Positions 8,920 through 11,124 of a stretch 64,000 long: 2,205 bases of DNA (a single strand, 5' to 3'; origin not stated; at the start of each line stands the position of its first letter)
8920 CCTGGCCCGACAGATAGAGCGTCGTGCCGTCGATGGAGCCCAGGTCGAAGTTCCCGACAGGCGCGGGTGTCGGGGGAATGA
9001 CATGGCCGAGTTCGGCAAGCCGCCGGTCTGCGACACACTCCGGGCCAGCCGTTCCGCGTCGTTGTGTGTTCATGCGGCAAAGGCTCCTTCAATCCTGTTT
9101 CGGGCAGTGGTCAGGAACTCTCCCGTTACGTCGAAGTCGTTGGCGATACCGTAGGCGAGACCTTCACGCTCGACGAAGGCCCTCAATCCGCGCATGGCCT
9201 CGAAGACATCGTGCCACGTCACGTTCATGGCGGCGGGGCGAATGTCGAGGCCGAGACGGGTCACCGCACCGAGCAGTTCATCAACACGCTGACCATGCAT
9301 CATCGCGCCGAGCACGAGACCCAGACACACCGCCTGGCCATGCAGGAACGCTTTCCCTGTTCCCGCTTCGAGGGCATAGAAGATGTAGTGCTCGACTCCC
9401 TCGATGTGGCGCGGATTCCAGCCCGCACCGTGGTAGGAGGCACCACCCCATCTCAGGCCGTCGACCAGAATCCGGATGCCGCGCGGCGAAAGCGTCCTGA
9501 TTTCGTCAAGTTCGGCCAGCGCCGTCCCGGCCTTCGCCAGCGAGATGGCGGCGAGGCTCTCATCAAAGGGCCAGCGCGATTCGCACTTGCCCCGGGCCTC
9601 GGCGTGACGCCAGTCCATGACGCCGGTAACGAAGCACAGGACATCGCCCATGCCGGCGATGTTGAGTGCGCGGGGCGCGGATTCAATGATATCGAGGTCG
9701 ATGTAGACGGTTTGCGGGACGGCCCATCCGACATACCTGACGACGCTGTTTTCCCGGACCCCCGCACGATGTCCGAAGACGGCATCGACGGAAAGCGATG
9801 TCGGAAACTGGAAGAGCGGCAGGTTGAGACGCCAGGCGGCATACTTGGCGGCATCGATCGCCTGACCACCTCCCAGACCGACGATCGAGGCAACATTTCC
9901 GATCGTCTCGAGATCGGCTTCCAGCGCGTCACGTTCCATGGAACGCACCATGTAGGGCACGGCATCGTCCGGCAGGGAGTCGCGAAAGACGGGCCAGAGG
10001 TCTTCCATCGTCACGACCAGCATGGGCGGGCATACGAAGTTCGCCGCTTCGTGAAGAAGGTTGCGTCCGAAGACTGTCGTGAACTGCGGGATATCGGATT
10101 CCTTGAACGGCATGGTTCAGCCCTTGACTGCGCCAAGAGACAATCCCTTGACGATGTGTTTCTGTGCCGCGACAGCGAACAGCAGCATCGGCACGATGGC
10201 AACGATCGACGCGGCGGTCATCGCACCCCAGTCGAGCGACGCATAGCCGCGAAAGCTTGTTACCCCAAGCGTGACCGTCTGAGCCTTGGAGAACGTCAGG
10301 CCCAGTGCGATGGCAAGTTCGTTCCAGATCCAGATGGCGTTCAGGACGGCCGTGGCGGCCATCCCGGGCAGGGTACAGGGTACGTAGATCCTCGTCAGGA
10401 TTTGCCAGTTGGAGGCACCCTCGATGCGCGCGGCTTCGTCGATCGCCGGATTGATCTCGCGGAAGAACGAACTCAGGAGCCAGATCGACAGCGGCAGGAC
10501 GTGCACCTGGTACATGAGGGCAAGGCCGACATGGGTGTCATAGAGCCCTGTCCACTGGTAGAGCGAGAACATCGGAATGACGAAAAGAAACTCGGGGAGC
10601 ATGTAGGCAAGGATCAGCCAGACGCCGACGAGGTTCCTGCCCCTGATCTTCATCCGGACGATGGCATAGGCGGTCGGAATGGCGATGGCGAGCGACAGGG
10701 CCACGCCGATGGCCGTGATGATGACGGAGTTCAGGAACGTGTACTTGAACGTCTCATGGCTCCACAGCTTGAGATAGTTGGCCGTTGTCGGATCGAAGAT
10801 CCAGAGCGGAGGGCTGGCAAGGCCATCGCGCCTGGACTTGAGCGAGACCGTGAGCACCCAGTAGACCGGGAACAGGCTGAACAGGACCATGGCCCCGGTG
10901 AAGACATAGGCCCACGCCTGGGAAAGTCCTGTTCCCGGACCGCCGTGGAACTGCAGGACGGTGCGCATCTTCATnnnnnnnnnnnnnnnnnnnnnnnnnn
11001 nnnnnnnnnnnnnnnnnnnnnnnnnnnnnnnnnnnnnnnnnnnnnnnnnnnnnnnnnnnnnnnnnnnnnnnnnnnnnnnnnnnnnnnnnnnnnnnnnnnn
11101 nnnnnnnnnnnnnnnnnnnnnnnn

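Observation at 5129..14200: Uncharacterised 9-gene operon: sugar-type ABC importer with SelA/DgaE-like PLP enzyme, RidA and two DHQS/G1PDH-like paralogs under a divergent GntR regulator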

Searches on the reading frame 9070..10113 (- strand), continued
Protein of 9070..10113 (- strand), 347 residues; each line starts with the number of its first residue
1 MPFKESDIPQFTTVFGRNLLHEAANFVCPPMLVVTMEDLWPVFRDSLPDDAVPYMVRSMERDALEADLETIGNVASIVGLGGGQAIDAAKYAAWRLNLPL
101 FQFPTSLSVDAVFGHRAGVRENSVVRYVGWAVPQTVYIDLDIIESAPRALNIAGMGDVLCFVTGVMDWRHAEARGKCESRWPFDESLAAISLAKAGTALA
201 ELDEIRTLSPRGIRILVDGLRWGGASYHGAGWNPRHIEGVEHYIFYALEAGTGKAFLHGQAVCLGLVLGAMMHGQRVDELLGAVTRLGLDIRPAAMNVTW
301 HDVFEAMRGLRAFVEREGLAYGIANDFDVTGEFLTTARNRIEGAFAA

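Call 47: search_protein_families(library=pfam, proteins=[L035:17920-18627:+, L035:18718-19236:+, L035:19314-20420:+, L035:13348-14319:-, L035:14603-16000:+, L035:363-1046:+], max_evalue=0.01)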
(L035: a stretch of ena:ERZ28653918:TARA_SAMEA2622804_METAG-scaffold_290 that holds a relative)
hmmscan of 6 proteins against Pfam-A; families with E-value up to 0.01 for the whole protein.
L035:17920-18627:+ (235 aa): 7 families
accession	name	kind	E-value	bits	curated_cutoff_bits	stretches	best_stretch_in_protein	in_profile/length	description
PF01370.27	Epimerase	-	6.5e-20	72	20.9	1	3-164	1-172/240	NAD dependent epimerase/dehydratase family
PF01073.25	3Beta_HSD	-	5e-12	45.9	22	1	38-160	46-177/280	3-beta hydroxysteroid dehydrogenase/isomerase family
PF13460.12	NAD_binding_10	-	1.1e-10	42.1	27.2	1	7-120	1-109/184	NAD(P)H-binding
PF16363.11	GDP_Man_Dehyd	-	3.9e-10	40.1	27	1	29-161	42-180/332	GDP-mannose 4,6 dehydratase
PF04321.23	RmlD_sub_bind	-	1.4e-08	34.6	27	1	1-151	1-142/287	RmlD substrate binding domain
PF07993.18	NAD_binding_4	-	1.7e-05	24.5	20.1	1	78-161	105-204/258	Male sterility protein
PF05368.20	NmrA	-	0.00021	21.4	27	1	2-109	4-107/298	NmrA-like family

L035:18718-19236:+ (172 aa): 0 families

L035:19314-20420:+ (368 aa): 3 families
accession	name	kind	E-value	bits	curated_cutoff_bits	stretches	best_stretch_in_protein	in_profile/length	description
PF03841.19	SelA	-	1.3e-12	47.9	22.8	1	119-267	108-263/367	L-seryl-tRNA selenium transferase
PF00266.25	Aminotran_5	-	9.9e-06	25.2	21.5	1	118-233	108-222/371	Aminotransferase class-V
PF01053.26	Cys_Met_Meta_PP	-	0.00013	21.1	27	1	110-229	100-219/381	Cys/Met metabolism PLP-dependent enzyme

L035:13348-14319:- (323 aa): 1 family
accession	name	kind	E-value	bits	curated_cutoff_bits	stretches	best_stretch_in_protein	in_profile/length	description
PF00933.27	Glyco_hydro_3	-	6.4e-48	164.2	27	1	33-296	31-296/316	Glycosyl hydrolase family 3 N terminal domain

L035:14603-16000:+ (465 aa): 2 families
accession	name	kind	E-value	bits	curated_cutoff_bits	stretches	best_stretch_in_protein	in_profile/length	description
PF01547.30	SBP_bac_1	-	6.9e-17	62.8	26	1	68-368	9-306/307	Bacterial extracellular solute-binding protein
PF13416.11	SBP_bac_8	-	1.5e-13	51.7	27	1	77-382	6-262/279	Bacterial extracellular solute-binding protein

L035:363-1046:+ (227 aa): 0 families

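Call 55: find_encoding_contigs(protein=P0215, flank=10000, max_places=2)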
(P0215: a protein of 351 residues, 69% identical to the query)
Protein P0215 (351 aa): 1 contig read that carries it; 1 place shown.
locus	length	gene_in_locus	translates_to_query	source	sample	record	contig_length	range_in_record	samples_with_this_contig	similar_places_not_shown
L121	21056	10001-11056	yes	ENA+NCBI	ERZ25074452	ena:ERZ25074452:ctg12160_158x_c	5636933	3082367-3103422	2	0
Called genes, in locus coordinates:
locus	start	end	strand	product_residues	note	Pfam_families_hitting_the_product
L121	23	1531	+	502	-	PF00370:FGGY_N, PF02782:FGGY_C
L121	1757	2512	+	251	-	PF13580:SIS_2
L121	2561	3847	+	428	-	PF01547:SBP_bac_1, PF13416:SBP_bac_8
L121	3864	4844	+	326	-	PF00528:BPD_transp_1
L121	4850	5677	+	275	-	PF00528:BPD_transp_1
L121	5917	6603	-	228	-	PF00392:GntR, PF07729:FCD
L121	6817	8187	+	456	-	PF01547:SBP_bac_1, PF13416:SBP_bac_8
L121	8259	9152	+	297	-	PF00528:BPD_transp_1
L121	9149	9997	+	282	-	PF00528:BPD_transp_1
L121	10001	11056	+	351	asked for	PF13685:Fe-ADH_2, PF01761:DHQ_synthase (weak)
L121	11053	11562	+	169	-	PF14588:YjgF_endoribonc, PF01042:Ribonuc_L-PSP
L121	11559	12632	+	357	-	PF00005:ABC_tran, PF17912:OB_MalK (faint), PF08402:TOBE_2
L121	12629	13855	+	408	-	PF03841:SelA (faint)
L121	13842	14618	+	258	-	PF00106:adh_short, PF08659:KR, PF23441:SDR (weak), PF13561:adh_short_C2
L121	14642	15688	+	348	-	PF13685:Fe-ADH_2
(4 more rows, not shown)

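Call 56: find_encoding_contigs(protein=P0221, flank=10000, max_places=2)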
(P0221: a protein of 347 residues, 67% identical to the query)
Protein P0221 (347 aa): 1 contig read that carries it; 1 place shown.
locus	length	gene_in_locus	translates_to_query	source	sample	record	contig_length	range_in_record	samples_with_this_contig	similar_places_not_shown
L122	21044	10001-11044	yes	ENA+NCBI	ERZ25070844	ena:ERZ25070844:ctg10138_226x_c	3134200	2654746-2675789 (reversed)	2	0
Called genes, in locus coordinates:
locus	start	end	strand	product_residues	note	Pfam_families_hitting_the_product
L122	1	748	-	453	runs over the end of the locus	PF01474:DAHP_synth_2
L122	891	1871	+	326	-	PF01965:DJ-1_PfpI, PF00165:HTH_AraC (weak), PF12833:HTH_18, PF00165:HTH_AraC (weak)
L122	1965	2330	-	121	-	-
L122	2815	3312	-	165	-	PF06793:UPF0262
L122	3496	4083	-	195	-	PF01661:Macro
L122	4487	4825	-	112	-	-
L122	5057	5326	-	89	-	-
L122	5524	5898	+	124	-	PF13340:DUF4096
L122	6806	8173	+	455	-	PF01547:SBP_bac_1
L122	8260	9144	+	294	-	PF00528:BPD_transp_1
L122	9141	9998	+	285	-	PF00528:BPD_transp_1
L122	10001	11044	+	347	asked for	PF13685:Fe-ADH_2, PF01761:DHQ_synthase (faint)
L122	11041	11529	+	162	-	PF14588:YjgF_endoribonc, PF01042:Ribonuc_L-PSP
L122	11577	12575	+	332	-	PF00005:ABC_tran, PF08402:TOBE_2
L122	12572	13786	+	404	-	PF03841:SelA (faint)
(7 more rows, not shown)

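Call 57: search_protein_representatives(protein=window:9070-10113:-)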
Query: 347 residues. Proteins with E-value up to 0.001 (for the whole library): 2406; up to 1e-10: 754; up to 1e-30: 107. The best 150 are listed.
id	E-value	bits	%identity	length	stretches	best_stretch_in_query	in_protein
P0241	1.7e-101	356.3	51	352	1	11-346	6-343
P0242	1.6e-93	330.1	57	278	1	59-336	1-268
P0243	4.0e-92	325.5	50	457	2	50-343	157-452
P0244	4.6e-86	305.5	49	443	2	101-345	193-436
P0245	2.7e-83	296.5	44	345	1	11-345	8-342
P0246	4.5e-81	289.1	45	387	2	8-279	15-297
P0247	1.8e-78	280.6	53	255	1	107-345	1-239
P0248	1.0e-68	248.5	40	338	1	11-307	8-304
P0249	1.3e-65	238.2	46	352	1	10-275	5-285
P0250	1.6e-65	238.0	49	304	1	10-254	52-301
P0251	3.7e-64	233.5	50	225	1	10-227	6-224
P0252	3.0e-63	230.5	47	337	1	8-268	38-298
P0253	9.6e-60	219.0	45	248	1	104-344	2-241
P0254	1.3e-59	218.5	50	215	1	76-275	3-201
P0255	3.7e-56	207.2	57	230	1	36-211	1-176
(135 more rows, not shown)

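Call 61: search_solved_structures(query=window:9070-10113:-, max_evalue=1e-10, show_alignments=3)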
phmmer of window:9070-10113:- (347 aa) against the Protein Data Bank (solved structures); distinct sequences matched with E-value up to 1e-10: 5.
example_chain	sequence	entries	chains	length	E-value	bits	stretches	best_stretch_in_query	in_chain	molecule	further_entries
3ce9_A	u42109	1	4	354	7.2e-20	74.6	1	72-285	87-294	Glycerol dehydrogenase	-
5fb3_A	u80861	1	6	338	3e-17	66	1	67-290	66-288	Glycerol-1-phosphate dehydrogenase [NAD(P)+]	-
4rgq_A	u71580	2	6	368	3.3e-17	65.9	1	64-292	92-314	Glycerol-1-phosphate dehydrogenase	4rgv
4rfl_A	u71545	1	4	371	3.3e-17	65.9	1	64-292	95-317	Glycerol-1-phosphate dehydrogenase [NAD(P)+]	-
9h4x_A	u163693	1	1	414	5.9e-14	55.2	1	60-262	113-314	Glycerol-1-phosphate dehydrogenase [NAD(P)+]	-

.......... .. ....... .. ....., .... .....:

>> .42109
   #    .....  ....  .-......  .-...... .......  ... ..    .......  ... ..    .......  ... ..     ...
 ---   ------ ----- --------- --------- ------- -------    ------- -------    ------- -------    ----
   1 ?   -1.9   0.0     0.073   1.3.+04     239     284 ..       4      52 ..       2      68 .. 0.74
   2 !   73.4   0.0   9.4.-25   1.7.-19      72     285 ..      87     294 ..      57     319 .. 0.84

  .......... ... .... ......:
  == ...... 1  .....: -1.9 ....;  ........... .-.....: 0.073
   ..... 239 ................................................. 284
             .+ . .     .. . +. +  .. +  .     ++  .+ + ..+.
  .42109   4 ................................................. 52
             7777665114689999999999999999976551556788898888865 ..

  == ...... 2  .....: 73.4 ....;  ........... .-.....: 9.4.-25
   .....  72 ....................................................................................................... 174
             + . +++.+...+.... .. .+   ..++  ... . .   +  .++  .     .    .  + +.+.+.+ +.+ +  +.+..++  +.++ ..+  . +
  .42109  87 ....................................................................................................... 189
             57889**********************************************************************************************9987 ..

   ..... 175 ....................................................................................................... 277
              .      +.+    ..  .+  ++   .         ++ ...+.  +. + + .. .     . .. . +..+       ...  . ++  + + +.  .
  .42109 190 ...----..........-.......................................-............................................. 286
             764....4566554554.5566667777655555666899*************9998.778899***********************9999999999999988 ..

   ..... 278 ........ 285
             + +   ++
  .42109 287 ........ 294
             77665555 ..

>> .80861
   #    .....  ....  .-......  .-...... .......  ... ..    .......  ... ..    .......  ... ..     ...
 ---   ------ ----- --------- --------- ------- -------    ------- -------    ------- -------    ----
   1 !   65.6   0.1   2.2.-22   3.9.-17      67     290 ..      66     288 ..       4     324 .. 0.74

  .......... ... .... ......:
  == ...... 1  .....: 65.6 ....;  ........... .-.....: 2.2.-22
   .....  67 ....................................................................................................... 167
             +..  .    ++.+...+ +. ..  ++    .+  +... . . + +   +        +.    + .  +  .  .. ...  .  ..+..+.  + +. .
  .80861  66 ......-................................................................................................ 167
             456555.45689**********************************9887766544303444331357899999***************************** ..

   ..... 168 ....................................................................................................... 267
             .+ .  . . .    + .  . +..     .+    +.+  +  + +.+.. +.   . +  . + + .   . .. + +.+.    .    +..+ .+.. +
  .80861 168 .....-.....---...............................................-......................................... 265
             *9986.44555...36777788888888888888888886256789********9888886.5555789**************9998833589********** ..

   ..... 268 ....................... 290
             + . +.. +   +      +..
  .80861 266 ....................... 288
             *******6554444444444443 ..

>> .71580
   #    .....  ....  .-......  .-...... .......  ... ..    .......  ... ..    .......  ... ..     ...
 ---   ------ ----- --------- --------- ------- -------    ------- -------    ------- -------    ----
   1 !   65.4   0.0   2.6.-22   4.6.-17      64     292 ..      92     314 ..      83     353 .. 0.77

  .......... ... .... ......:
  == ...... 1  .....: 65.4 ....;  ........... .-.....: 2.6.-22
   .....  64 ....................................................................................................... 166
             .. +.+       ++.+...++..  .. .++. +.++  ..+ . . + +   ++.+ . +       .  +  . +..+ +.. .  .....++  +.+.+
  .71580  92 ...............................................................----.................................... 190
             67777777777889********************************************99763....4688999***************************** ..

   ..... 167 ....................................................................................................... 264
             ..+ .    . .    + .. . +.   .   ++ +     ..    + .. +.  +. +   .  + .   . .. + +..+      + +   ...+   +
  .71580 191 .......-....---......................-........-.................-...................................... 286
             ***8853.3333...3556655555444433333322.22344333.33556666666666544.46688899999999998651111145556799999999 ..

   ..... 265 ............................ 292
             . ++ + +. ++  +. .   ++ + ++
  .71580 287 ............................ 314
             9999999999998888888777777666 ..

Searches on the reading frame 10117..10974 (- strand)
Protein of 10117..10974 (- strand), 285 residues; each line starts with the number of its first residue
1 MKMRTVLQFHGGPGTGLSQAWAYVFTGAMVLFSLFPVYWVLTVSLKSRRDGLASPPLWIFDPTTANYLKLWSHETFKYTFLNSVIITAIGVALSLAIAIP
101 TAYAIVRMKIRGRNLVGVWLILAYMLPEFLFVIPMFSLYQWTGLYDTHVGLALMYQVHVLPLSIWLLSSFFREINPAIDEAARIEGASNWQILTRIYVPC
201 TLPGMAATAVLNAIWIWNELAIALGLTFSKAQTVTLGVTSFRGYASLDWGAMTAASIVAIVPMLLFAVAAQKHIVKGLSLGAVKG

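Call 4: search_protein_families(library=pfam, proteins=[window:10117-10974:-], max_evalue=0.01)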
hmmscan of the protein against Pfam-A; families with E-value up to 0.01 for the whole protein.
window:10117-10974:- (285 aa): 2 families
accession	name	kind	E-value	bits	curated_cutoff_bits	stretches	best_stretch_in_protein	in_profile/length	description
PF00528.27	BPD_transp_1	-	3.2e-16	60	26.4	1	97-277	4-181/184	Binding-protein-dependent transport system inner membrane component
PF24377.1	DUF7533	-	0.0038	17.7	27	1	85-122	2-39/74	Family of unknown function (DUF7533)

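Call 5: search_protein_families(library=ncbifam, proteins=[window:10117-10974:-], max_evalue=0.01)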
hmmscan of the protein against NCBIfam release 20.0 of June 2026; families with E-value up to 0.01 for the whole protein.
window:10117-10974:- (285 aa): 22 families
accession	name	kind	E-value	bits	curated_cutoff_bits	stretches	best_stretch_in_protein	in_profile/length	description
NF040932.1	ABC_arch_GlcU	equivalog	1.2e-31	110.3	340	1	22-279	5-266/272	glucose ABC transporter permease GlcU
NF008231.0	PRK10998.1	equivalog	5.1e-25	88.6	261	1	80-285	85-296/296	maltose ABC transporter permease MalG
NF008210.0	PRK10973.1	equivalog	3.2e-15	56.6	297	1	31-278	21-276/281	sn-glycerol-3-phosphate ABC transporter permease UgpE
NF007047.0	PRK09500.1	equivalog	1.6e-11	44.4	326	1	24-213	9-193/257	spermidine/putrescine ABC transporter permease PotC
NF007044.0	PRK09497.1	equivalog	1.1e-10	41.4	348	1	24-266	14-269/285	spermidine/putrescine ABC transporter permease PotB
NF011624.0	PRK15050.1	equivalog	7.4e-10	38.4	247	1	26-265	30-274/297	2-aminoethylphosphonate ABC transporter permease subunit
TIGR01581.1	Mo_ABC_porter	hypoth_equivalog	1.2e-09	38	210.3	1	63-261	6-217/225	ABC transporter permease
TIGR02141.1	modB_ABC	equivalog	2.1e-08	34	182.6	1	83-261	3-193/208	molybdate ABC transporter permease subunit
TIGR03226.1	PhnU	equivalog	2.8e-08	33.6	283.45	1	152-263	183-290/311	2-aminoethylphosphonate ABC transporter permease subunit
NF006939.0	PRK09421.1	equivalog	7.5e-08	32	262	1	82-220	14-165/230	molybdate ABC transporter permease subunit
TIGR00969.1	3a0106s02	subfamily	1.2e-07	31.5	240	1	60-265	43-262/272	sulfate ABC transporter permease subunit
TIGR03262.1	PhnU2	equivalog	6e-07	28.5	593.25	1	23-213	8-198/546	putative 2-aminoethylphosphonate ABC transporter permease subunit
TIGR02139.1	permease_CysT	equivalog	6e-06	26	246.1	1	64-209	36-193/265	sulfate ABC transporter permease subunit CysT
TIGR02140.1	permease_CysW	equivalog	6.8e-05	22.5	329.1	1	61-268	30-251/261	sulfate ABC transporter permease subunit CysW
TIGR03416.1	ABC_choXWV_perm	equivalog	0.00014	21.4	363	1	81-207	89-209/267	choline ABC transporter permease subunit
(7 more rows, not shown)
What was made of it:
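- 10117..10974 (-): F: ABC permease (MalG/UgpE-like). BPD_transp_1 60 bits (call 4); call 5.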
